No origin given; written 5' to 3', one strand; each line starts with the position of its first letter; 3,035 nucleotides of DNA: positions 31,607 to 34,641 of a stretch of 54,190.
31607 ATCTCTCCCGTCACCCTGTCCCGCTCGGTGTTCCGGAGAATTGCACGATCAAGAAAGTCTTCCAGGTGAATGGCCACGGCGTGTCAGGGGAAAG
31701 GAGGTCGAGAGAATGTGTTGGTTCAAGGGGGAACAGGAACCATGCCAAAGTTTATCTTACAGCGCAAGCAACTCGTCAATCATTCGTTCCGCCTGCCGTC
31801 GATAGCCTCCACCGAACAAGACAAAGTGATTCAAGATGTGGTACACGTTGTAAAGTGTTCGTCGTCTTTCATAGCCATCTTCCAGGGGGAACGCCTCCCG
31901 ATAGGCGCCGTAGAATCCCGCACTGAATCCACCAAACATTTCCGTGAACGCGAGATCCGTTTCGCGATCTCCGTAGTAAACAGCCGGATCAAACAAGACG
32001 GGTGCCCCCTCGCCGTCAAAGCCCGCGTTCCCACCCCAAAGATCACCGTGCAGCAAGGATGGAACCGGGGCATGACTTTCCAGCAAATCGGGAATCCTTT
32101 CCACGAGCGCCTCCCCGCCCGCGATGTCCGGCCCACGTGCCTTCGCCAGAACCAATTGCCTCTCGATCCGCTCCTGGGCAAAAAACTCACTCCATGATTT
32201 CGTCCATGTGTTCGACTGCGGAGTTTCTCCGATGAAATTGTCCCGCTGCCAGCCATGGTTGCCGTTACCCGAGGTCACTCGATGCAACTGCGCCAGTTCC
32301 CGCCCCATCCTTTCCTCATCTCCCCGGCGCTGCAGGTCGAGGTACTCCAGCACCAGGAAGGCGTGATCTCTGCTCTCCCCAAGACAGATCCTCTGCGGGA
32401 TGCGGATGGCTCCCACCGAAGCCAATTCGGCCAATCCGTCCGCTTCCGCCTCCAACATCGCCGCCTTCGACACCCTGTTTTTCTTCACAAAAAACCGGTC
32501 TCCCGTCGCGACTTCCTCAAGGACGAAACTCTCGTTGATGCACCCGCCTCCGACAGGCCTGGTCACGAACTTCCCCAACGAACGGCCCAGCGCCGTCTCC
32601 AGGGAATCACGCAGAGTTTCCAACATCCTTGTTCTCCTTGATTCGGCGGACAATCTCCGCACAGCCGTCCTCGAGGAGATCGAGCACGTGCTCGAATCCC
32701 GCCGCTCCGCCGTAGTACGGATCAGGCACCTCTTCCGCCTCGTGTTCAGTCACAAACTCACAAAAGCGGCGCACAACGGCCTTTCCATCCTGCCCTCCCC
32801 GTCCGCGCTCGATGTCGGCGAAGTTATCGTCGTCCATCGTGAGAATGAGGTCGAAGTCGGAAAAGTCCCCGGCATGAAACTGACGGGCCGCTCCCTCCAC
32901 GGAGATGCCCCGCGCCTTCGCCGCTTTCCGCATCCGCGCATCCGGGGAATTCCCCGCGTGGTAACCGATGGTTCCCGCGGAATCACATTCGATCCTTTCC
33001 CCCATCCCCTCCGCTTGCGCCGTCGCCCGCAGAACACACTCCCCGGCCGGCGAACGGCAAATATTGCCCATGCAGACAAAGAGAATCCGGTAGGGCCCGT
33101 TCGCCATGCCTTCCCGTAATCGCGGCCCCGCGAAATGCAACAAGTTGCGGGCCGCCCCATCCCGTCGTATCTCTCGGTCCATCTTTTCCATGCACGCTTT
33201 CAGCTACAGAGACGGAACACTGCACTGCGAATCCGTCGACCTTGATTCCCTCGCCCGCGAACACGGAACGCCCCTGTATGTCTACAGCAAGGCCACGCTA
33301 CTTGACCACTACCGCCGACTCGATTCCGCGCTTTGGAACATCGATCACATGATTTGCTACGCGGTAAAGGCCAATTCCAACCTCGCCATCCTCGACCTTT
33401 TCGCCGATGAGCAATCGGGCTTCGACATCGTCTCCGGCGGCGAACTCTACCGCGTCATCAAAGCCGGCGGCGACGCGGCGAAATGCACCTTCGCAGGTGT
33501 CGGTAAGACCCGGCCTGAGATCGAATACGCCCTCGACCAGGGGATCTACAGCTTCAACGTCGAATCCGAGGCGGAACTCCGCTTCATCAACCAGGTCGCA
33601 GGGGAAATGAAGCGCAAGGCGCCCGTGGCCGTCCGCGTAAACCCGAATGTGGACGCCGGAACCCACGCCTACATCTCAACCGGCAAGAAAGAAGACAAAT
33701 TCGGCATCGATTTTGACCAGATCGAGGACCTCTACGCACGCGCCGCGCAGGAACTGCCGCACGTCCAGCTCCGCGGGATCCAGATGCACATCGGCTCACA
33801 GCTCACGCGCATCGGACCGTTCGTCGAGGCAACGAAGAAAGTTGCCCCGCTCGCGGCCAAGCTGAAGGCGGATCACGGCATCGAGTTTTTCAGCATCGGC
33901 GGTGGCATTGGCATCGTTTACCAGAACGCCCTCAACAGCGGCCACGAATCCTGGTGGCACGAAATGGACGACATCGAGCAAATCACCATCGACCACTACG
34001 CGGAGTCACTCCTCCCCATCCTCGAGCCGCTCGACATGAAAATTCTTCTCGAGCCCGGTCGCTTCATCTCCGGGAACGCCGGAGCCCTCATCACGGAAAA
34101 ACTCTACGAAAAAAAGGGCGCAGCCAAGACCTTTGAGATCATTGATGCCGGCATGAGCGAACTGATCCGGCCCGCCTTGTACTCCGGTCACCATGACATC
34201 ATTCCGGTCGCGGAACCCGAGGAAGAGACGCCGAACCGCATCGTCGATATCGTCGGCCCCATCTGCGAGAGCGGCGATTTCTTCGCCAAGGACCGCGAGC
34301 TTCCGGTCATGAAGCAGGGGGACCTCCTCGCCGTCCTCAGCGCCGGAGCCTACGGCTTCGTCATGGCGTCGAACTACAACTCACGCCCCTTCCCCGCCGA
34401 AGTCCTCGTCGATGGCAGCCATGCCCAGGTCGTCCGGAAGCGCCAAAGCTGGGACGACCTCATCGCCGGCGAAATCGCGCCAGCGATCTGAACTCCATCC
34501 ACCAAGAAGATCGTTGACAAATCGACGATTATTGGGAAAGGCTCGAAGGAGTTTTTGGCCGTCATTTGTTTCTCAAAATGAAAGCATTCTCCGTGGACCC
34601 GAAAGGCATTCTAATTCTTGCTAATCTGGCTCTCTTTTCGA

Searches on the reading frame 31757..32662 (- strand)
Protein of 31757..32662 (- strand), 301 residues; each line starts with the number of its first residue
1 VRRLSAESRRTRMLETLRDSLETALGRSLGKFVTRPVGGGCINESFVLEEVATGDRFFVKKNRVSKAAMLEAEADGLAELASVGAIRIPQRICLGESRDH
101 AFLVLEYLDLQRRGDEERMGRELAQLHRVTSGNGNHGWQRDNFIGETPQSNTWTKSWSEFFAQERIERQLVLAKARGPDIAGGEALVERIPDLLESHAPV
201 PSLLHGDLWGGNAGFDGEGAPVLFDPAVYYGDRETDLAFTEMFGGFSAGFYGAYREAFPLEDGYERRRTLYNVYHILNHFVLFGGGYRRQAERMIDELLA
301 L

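Call 27: search_protein_families(library=pfam, proteins=[window:31757-32662:-], max_evalue=0.001)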
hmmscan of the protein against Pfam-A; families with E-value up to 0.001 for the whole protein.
window:31757-32662:- (301 aa): 2 families
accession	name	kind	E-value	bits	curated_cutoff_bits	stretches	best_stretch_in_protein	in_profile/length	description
PF03881.20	Fructosamin_kin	-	4.9e-103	344.8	22.4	1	15-300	3-287/288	Fructosamine kinase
PF01636.29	APH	-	1.4e-16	61.4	23.2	1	35-268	3-237/239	Phosphotransferase enzyme family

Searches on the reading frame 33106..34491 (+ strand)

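Call 27: search_protein_families(library=pfam, proteins=[window:33106-34491:+], max_evalue=0.001)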
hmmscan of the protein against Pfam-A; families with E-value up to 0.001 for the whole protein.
window:33106-34491:+ (461 aa): 2 families
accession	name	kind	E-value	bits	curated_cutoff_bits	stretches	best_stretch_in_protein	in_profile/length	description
PF02784.22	Orn_Arg_deC_N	-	3.2e-53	181.1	23.4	1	66-322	5-246/247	Pyridoxal-dependent decarboxylase, pyridoxal binding domain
PF00278.28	Orn_DAP_Arg_deC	-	1.7e-25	89.6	23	1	58-414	2-95/95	Pyridoxal-dependent decarboxylase, C-terminal sheet domain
